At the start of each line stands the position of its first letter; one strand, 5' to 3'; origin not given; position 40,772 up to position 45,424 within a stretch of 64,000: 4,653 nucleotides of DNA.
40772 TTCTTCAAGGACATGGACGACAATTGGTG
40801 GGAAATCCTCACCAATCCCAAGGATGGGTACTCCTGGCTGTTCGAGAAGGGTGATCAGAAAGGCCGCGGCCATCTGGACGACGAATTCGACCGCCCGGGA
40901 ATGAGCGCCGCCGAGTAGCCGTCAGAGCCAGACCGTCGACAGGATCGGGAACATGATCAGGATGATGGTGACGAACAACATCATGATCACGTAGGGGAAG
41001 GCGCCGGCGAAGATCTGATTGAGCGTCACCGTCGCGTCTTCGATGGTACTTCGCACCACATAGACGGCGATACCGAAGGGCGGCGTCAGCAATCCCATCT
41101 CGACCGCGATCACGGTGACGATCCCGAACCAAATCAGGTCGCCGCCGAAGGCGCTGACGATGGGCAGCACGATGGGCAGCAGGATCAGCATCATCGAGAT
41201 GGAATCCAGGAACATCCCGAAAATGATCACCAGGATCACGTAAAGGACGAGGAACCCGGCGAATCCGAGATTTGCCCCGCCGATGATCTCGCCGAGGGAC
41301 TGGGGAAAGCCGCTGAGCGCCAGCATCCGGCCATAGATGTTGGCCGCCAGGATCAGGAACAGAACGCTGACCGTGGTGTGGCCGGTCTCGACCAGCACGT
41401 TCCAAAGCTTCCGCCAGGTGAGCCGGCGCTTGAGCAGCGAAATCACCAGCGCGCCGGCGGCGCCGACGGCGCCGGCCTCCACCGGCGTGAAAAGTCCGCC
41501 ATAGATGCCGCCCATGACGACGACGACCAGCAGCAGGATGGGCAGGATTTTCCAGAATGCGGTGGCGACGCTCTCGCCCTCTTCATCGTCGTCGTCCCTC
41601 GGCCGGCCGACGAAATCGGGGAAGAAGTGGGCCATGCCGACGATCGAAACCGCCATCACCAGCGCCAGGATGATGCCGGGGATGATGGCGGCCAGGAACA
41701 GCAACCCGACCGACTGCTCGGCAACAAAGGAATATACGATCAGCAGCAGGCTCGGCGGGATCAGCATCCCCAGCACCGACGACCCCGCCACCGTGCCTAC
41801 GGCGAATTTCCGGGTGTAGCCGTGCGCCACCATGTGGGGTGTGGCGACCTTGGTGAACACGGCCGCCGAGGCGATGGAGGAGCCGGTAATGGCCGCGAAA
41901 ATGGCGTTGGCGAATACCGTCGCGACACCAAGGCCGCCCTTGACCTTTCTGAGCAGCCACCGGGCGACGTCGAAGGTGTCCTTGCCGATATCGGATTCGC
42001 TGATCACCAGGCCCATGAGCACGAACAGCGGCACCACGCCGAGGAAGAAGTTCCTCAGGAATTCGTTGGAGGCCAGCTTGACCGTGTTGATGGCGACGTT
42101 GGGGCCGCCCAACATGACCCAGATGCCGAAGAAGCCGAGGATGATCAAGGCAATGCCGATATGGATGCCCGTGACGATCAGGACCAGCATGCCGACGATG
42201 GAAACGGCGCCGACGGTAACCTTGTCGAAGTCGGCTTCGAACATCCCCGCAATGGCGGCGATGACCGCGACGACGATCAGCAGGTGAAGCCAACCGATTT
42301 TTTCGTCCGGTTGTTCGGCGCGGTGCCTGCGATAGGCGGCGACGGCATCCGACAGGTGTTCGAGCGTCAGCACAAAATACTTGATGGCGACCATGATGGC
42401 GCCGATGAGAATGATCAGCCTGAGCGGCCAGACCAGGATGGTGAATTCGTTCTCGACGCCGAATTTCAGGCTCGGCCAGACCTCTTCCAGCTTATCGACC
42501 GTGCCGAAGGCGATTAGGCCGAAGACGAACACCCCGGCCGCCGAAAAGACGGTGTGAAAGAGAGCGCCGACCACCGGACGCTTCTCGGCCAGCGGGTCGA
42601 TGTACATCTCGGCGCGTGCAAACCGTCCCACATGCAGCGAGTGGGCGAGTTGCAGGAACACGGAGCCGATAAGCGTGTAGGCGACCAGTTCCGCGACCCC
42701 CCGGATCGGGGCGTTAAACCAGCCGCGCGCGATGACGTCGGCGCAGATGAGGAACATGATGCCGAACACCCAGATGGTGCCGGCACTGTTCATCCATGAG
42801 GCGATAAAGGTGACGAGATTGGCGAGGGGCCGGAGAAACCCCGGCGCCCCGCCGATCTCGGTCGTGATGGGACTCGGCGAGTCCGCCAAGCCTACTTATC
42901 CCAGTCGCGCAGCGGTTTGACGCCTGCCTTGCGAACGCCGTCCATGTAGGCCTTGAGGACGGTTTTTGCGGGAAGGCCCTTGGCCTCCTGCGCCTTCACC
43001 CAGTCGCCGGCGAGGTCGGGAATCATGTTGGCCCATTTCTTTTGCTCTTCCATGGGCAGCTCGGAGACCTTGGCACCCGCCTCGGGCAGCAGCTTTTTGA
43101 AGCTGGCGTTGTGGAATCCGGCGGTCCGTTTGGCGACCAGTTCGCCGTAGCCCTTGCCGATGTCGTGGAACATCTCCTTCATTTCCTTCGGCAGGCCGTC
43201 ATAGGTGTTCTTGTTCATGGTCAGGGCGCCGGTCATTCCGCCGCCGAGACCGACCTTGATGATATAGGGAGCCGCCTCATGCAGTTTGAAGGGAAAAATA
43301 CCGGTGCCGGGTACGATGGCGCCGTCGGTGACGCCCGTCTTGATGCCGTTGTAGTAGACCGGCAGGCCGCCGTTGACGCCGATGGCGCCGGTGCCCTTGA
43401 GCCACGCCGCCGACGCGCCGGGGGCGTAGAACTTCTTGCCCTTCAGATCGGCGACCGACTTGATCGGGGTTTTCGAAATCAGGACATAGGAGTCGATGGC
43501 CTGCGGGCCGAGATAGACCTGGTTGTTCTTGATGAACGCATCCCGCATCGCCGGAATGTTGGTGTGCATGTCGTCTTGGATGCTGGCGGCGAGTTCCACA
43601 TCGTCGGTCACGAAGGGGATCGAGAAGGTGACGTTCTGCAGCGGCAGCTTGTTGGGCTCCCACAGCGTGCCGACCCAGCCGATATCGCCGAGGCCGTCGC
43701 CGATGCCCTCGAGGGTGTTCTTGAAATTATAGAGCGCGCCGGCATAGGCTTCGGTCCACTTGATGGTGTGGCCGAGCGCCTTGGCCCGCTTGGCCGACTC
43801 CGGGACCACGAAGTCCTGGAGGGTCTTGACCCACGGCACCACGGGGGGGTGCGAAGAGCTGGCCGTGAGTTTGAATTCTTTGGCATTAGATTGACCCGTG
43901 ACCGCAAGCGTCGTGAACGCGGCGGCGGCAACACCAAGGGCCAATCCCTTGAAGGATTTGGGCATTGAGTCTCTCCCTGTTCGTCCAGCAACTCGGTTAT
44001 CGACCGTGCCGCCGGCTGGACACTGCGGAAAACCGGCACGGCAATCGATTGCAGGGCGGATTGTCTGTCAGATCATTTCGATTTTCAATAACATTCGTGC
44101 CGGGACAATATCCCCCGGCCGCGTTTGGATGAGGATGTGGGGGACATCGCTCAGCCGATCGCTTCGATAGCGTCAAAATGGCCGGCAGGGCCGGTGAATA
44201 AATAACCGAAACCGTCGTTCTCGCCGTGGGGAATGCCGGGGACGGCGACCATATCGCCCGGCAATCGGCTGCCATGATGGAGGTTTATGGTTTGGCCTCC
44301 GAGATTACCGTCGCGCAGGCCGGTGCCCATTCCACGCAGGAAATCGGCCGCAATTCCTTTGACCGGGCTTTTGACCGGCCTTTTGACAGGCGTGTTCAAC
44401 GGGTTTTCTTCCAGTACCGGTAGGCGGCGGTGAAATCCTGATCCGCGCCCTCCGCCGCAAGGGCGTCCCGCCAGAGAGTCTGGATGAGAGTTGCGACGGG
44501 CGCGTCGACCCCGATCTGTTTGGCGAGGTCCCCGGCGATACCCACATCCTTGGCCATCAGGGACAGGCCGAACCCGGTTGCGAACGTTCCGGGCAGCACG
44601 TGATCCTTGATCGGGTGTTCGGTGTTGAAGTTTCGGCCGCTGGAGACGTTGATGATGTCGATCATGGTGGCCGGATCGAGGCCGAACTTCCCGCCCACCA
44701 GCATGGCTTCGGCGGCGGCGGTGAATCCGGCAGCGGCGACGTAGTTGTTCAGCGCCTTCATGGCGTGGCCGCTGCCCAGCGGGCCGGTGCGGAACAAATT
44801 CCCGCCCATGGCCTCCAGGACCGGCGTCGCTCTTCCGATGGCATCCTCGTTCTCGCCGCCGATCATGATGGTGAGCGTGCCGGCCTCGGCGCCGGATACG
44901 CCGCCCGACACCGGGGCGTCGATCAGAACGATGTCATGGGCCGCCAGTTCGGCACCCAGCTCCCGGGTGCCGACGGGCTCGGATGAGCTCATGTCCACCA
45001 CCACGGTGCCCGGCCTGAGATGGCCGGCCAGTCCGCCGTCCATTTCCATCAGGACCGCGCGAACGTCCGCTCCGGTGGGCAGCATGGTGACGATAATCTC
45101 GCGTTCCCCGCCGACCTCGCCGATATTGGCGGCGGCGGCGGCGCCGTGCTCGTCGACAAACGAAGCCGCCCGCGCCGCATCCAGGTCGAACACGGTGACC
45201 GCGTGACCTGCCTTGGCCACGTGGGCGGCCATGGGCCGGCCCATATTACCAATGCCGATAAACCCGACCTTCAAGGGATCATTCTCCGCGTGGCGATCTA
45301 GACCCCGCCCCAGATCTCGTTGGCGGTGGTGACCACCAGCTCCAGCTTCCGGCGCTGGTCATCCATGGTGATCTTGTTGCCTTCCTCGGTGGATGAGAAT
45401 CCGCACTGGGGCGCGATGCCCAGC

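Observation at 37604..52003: TRAP-transporter island with four single-domain MetE-like (putative Zn alkyltransferase) paralogs and no regulator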

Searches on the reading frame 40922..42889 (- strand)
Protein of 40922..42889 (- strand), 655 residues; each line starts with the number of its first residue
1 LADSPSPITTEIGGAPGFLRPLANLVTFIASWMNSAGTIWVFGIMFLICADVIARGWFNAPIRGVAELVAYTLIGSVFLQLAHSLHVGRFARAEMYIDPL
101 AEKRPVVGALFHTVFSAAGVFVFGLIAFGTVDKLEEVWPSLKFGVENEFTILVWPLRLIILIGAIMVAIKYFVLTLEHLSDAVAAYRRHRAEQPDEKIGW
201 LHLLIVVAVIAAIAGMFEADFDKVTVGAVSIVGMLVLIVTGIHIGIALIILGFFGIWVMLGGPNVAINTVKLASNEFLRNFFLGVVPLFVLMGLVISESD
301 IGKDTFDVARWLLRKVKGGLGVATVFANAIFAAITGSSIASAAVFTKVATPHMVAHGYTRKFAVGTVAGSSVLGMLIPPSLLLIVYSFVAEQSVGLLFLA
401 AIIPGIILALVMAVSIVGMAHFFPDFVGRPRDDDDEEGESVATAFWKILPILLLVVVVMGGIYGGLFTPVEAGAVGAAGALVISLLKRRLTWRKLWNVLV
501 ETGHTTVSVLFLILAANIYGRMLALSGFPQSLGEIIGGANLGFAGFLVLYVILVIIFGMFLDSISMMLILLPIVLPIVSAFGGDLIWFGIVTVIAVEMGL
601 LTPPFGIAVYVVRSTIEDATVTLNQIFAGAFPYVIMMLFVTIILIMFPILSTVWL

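Call 106: search_protein_families(library=pfam, proteins=[window:40922-42889:-], max_evalue=0.001)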
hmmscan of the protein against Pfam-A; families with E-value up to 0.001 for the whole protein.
window:40922-42889:- (655 aa): 2 families
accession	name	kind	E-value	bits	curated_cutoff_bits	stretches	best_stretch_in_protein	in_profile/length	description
PF06808.19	DctM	-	9.4e-86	288.6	23.8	1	231-648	1-411/413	Tripartite ATP-independent periplasmic transporter, DctM component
PF04290.18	DctQ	-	7.8e-08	32.7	28.3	1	44-177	1-128/132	Tripartite ATP-independent periplasmic transporters, DctQ component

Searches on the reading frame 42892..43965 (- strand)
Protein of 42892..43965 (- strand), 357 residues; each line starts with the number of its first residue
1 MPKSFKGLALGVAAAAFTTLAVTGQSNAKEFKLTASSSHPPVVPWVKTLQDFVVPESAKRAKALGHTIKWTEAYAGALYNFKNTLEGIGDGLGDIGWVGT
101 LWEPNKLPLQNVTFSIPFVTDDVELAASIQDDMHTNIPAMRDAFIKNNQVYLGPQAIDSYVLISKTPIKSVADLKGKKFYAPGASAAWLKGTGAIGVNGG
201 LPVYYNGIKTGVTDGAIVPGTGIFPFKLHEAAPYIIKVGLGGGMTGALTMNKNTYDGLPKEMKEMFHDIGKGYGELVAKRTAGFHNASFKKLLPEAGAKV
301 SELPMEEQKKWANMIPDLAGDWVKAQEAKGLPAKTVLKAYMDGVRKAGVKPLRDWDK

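Call 5: search_protein_families(library=ncbifam, proteins=[window:42892-43965:-], max_evalue=0.01)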
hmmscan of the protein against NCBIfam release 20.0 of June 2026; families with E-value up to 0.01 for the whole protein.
window:42892-43965:- (357 aa): 2 families
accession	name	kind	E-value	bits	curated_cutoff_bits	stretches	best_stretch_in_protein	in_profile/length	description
NF037995.1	TRAP_S1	subfamily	1.3e-17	64.1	50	1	113-311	75-271/271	TRAP transporter substrate-binding protein DctP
TIGR00787.1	dctP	subfamily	1.5e-05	24.6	175.05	1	115-281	76-242/257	DctP family TRAP transporter solute-binding subunit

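Call 63: search_solved_structures(query=window:42892-43965:-, max_evalue=0.001)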
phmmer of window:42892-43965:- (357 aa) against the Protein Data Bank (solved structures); distinct sequences matched with E-value up to 0.001: 31.
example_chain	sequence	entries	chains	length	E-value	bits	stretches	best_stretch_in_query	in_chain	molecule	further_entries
5i5p_A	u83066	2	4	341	3.3e-15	59.1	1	83-345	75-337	TRAP TRANSPORTER SOLUTE BINDING PROTEIN | TRAP solute Binding Protein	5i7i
5iga_A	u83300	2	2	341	6.5e-15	58.1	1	83-345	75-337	TRAP TRANSPORTER SOLUTE BINDING PROTEIN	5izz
4n6d_A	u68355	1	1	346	5.1e-13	51.9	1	72-338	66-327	TRAP dicarboxylate transporter-DctP subunit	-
4p56_A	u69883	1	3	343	7.6e-12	48.1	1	25-341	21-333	Putative extracellular solute-binding protein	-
4nap_A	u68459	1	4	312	2.8e-10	42.9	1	75-338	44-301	Extracellular solute-binding protein, family 7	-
4pgn_A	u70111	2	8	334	3.5e-10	42.6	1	75-338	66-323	Extracellular solute-binding protein, family 7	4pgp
7nr2_AAA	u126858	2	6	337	5.9e-10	41.8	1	89-337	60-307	TRAP dicarboxylate transporter, DctP subunit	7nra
5im2_A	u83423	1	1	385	1.5e-09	40.5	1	86-267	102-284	Twin-arginine translocation pathway signal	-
2zzv_A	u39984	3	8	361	5.3e-08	35.4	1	138-327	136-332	ABC transporter, solute-binding protein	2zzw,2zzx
4n8y_A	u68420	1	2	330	1e-07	34.5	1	11-300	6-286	Putative TRAP-type C4-dicarboxylate transport system, binding periplasmic protein (DctP su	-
4mco_A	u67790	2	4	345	1.9e-07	33.6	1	167-316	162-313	TRAP dicarboxylate transporter-DctP subunit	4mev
4paf_A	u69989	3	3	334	2e-07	33.5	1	3-247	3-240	TRAP dicarboxylate transporter, DctP subunit, putative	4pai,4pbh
4pf8_A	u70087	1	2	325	4.5e-07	32.4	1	64-305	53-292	TRAP-T family transporter, DctP (Periplasmic binding) subunit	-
4ngu_A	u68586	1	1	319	1.4e-06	30.7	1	162-266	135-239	TRAP dicarboxylate transporter, DctP subunit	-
9dsy_A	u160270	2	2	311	1.9e-06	30.3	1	113-315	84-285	C4-dicarboxylate-binding periplasmic protein DctP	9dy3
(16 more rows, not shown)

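Call 66: find_related_loci(query=window:42892-43965:-, collection=metagenome_contigs, flank=8000)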
Query window:42892-43965:- (357 aa) in metagenome_contigs; peptide patterns used: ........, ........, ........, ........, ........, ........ (x = any residue, [..] = any of these).
97 stretches matched a pattern; 21 encode a relative of the query (tblastn E <= 1e-3); 21 distinct loci.
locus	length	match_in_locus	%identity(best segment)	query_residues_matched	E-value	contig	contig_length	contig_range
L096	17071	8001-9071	99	1-357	0e+0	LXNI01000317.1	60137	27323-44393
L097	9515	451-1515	78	3-357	0e+0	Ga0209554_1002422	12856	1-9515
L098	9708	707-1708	83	24-357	0e+0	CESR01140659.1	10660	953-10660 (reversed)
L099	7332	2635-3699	78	3-357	0e+0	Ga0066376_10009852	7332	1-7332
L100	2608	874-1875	83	24-357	0e+0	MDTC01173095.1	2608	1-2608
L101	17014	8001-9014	80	20-357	0e+0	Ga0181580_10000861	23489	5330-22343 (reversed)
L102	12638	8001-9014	80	20-357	0e+0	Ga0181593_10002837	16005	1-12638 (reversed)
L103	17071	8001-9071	71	1-357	2e-170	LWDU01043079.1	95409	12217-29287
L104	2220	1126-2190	71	3-357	0e+0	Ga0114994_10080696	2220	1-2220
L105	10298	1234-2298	70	3-357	1e-167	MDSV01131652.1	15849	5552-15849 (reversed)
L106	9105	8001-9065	70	3-357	1e-167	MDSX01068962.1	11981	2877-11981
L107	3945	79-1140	69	4-357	2e-173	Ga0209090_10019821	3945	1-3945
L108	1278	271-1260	73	28-357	0e+0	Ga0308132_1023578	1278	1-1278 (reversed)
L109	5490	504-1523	69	18-357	2e-165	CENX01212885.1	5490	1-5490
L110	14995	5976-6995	69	18-357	3e-163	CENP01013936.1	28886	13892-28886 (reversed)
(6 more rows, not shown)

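Call 106: search_protein_families(library=pfam, proteins=[window:42892-43965:-], max_evalue=0.001)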
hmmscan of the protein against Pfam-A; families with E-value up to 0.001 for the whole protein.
window:42892-43965:- (357 aa): 1 family
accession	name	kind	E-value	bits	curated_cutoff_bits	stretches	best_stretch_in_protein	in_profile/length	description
PF03480.18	DctP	-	5.6e-22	78.8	23.4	1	74-315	36-275/286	Bacterial extracellular solute-binding protein, family 7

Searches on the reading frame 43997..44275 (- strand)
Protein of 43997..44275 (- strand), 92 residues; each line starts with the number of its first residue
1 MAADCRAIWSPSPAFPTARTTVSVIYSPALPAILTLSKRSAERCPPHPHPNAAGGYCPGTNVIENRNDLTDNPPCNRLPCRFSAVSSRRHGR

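Call 4: search_protein_families(library=pfam, proteins=[window:43997-44275:-], max_evalue=0.01)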
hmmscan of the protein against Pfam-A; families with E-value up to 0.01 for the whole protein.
window:43997-44275:- (92 aa): 0 families

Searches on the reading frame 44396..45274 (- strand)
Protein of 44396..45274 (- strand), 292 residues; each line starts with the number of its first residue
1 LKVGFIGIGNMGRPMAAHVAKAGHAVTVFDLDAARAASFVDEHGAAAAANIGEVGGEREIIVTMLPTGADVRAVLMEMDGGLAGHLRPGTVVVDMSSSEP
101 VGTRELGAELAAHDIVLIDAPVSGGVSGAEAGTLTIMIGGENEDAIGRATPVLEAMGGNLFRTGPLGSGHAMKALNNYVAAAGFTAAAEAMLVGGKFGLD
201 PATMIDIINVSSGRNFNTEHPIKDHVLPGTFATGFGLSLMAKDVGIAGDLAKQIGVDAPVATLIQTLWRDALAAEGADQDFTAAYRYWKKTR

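Call 4: search_protein_families(library=pfam, proteins=[window:44396-45274:-], max_evalue=0.01)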
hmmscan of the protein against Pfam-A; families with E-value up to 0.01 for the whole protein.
window:44396-45274:- (292 aa): 6 families
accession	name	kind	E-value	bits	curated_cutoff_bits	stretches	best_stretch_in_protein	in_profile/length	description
PF03446.21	NAD_binding_2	-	1.7e-45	155.4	21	1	2-162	1-158/161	NAD binding domain of 6-phosphogluconate dehydrogenase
PF14833.11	NAD_binding_11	-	1.3e-37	129.2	30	1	167-287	1-121/122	NAD-binding of NADP-dependent 3-hydroxyisobutyrate dehydrogenase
PF03807.23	F420_oxidored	-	1.8e-07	32.1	21.6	1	2-86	1-82/94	NADP oxidoreductase coenzyme F420-dependent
PF02737.24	3HCDH_N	-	0.00019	21.8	22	1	2-45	1-44/180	3-hydroxyacyl-CoA dehydrogenase, NAD binding domain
PF03721.20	UDPG_MGDP_dh_N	-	0.00024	21.2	27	1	1-37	1-37/187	UDP-glucose/GDP-mannose dehydrogenase family, NAD binding domain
PF02826.25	2-Hacid_dh_C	-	0.0011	18.9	25.1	1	2-113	38-144/178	D-isomer specific 2-hydroxyacid dehydrogenase, NAD binding domain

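Call 5: search_protein_families(library=ncbifam, proteins=[window:44396-45274:-], max_evalue=0.01)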
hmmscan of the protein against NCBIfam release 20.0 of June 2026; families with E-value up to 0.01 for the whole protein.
window:44396-45274:- (292 aa): 18 families
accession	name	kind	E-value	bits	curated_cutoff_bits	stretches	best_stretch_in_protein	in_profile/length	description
TIGR01692.1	HIBADH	equivalog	2.7e-63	214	291.6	1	5-288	1-287/288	3-hydroxyisobutyrate dehydrogenase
TIGR01505.1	tartro_sem_red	equivalog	1.3e-55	188.7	340.75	1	2-287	1-282/291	2-hydroxy-3-oxopropionate reductase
NF008592.0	PRK11559.1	equivalog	2.6e-55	187.8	397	1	1-290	3-288/296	2-hydroxy-3-oxopropionate reductase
NF012005.0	PRK15461.1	equivalog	8.8e-50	169.6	348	1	2-286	3-284/298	sulfolactaldehyde 3-reductase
NF043037.1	ThreonDh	equivalog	7.1e-48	163.5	350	1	2-287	4-286/297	L-threonate dehydrogenase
NF011633.0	PRK15059.1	equivalog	1.1e-38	133.1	451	1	1-283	1-278/292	2-hydroxy-3-oxopropionate reductase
NF007161.0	PRK09599.1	subfamily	3.7e-25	88.8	271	1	1-190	1-190/302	NADP-dependent phosphogluconate dehydrogenase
TIGR00872.1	gnd_rel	equivalog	2e-17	63.4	297.2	1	1-190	1-188/299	phosphogluconate dehydrogenase (NAD(+)-dependent, decarboxylating)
NF006765.0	PRK09287.1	equivalog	7.6e-13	48.1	413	1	2-190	5-200/476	NADP-dependent phosphogluconate dehydrogenase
TIGR00873.1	gnd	equivalog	5.6e-12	45.2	426.7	1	3-191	2-197/467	decarboxylating NADP(+)-dependent phosphogluconate dehydrogenase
NF006409.0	PRK08655.1-3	equivalog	1.2e-06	28.3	310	1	2-166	2-162/290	prephenate dehydrogenase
TIGR03026.1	NDP-sugDHase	subfamily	1.6e-05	23.9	189.8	1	1-35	1-35/413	nucleotide sugar dehydrogenase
NF042925.1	FHMPC_DH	equivalog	4.7e-05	22.8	500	1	1-37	1-37/304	5-formyl-3-hydroxy-2-methylpyridine 4-carboxylate 5-dehydrogenase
NF006124.0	PRK08268.1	subfamily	0.00098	18.2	508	1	2-38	9-45/507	3-hydroxyacyl-CoA dehydrogenase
NF005694.0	PRK07502.1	equivalog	0.0035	16.6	409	1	2-135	8-140/310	prephenate/arogenate dehydrogenase family protein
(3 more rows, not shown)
